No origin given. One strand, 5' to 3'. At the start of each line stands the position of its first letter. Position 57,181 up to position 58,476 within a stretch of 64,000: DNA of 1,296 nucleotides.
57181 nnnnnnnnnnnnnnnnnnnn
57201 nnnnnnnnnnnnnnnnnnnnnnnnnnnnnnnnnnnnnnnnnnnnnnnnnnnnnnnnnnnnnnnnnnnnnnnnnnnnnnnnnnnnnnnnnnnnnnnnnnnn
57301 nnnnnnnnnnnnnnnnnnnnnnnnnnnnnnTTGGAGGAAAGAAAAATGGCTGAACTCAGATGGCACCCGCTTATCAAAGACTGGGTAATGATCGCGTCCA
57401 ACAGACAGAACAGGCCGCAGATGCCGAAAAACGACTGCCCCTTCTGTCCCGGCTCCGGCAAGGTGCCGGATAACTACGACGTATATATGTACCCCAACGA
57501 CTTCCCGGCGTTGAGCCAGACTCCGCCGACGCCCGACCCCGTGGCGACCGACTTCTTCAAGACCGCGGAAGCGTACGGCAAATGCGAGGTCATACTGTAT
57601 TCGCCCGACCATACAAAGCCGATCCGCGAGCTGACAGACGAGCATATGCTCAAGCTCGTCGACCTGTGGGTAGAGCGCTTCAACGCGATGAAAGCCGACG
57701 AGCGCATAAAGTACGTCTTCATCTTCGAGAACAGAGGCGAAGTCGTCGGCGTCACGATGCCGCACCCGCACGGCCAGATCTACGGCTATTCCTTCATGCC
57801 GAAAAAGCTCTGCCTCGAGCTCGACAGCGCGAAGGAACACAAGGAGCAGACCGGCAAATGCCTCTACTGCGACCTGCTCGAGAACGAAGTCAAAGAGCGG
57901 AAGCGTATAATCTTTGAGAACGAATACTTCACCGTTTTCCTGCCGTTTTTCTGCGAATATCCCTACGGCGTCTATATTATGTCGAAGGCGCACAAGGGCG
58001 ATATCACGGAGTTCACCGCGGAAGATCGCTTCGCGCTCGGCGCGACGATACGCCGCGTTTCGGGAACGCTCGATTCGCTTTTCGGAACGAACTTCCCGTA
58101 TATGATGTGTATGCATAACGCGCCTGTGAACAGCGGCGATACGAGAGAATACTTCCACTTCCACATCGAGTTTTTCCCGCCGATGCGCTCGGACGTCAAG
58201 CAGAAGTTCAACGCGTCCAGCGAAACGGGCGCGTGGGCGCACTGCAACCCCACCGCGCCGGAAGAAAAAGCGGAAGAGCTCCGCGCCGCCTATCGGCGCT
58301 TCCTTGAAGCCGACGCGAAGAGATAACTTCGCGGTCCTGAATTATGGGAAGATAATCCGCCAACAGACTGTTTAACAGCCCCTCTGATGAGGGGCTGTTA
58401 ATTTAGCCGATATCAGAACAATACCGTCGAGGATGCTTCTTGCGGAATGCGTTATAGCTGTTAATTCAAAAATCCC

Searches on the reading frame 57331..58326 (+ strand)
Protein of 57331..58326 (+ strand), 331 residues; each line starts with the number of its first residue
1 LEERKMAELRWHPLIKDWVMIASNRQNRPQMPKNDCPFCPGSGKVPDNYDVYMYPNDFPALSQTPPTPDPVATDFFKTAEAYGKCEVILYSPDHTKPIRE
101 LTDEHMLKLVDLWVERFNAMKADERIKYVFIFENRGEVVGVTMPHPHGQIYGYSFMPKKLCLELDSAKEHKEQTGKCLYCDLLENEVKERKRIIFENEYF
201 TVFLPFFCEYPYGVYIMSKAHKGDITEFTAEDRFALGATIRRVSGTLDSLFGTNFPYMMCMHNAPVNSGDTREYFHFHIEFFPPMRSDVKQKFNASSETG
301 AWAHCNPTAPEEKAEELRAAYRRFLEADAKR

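Call 60: search_protein_families(library=pfam, proteins=[window:57331-58326:+], max_evalue=0.001)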
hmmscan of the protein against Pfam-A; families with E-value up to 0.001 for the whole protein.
window:57331-58326:+ (331 aa): 3 families
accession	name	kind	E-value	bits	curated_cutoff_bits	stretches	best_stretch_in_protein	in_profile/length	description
PF01087.27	GalP_UDP_transf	-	5.8e-31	108.8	22.1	1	7-157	12-184/184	Galactose-1-phosphate uridyl transferase, N-terminal domain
PF02744.22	GalP_UDP_tr_C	-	5.4e-23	82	29.2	1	164-293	2-130/165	Galactose-1-phosphate uridyl transferase, C-terminal domain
PF16285.10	DUF4931_N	-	3.1e-09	37.4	24.1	1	87-153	55-121/124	Domain of unknown function (DUF4931) N-terminal domain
